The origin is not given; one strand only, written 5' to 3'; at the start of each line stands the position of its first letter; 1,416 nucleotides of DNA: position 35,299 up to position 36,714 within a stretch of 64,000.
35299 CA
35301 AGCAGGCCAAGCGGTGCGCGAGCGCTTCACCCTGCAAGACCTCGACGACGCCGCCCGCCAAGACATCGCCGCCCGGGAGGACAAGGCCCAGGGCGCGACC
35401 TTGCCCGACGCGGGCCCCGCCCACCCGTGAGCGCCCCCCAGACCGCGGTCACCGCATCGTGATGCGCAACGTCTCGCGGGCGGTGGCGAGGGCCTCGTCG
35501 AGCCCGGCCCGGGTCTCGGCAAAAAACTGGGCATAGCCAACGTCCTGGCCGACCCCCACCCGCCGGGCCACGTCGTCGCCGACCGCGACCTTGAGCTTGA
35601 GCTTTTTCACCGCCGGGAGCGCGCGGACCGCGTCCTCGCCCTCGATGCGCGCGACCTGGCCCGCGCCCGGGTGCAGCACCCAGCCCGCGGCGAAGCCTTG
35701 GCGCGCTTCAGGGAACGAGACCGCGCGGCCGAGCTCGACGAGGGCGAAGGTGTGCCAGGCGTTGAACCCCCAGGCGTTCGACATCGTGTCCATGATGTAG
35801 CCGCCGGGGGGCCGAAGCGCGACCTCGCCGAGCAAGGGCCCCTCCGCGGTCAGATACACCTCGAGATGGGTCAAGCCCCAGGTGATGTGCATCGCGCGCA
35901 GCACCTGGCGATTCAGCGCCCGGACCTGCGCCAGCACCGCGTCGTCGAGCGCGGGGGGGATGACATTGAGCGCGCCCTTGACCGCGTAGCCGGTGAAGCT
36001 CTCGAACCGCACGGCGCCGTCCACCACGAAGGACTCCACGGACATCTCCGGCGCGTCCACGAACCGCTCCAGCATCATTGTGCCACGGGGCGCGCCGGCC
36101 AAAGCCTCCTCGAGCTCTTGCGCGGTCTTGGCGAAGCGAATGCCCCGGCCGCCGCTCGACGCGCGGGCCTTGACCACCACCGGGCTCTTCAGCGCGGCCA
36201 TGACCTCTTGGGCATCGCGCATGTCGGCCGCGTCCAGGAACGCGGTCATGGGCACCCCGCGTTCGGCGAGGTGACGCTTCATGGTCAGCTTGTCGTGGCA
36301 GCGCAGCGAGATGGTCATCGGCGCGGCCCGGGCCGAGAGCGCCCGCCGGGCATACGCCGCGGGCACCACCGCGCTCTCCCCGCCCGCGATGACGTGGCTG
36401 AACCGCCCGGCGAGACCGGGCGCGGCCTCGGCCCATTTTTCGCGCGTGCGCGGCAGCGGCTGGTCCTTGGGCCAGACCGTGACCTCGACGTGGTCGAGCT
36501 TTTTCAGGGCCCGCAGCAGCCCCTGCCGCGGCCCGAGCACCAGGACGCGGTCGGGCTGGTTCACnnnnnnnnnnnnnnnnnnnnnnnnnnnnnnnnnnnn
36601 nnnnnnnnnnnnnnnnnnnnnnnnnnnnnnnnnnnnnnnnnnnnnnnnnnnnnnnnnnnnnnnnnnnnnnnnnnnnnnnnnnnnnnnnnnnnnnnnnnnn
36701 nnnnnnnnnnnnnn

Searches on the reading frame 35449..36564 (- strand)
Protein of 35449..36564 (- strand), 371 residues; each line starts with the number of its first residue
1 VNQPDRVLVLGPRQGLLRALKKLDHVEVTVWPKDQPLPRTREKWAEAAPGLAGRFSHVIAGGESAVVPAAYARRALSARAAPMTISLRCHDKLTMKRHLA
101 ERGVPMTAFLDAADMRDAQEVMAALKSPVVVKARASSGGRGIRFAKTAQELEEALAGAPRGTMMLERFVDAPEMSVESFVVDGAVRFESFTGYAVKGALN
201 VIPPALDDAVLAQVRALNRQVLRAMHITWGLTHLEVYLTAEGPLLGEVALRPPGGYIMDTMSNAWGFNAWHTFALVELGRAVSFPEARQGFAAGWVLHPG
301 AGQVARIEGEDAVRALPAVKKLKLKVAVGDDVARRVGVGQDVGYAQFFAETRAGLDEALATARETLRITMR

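Call 7: search_protein_families(library=pfam, proteins=[window:35449-36564:-], max_evalue=0.001)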
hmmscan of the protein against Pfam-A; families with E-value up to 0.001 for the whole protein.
window:35449-36564:- (371 aa): 9 families
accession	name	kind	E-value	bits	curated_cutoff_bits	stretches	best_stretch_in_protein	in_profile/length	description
PF02222.28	ATP-grasp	-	1.7e-11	44.5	27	1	98-252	2-163/179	ATP-grasp domain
PF18603.7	LAL_C2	-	1.6e-09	38.3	29.4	1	297-370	3-77/78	L-amino acid ligase C-terminal domain 2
PF02786.22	CPSase_L_D2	-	2.1e-07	31.1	19.8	1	91-172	1-92/211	Carbamoyl-phosphate synthase L chain, ATP binding domain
PF08443.16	RimK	-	3.1e-06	27.4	21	1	90-185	2-99/188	RimK-like ATP-grasp domain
PF01071.24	GARS_A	-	1.9e-05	25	27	1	91-181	2-101/194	Phosphoribosylglycinamide synthetase, ATP-grasp (A) domain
PF08442.15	ATP-grasp_2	-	0.00046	20.3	29.5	1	97-154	9-71/202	ATP-grasp domain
PF02655.19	ATP-grasp_3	-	0.0005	20.6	23.2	1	89-182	1-81/160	ATP-grasp domain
PF13535.11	ATP-grasp_4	-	0.00054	20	27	0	128-251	4-151/160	ATP-grasp domain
PF07478.18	Dala_Dala_lig_C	-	0.00093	19.2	24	0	113-225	19-149/204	D-ala D-ala ligase C-terminus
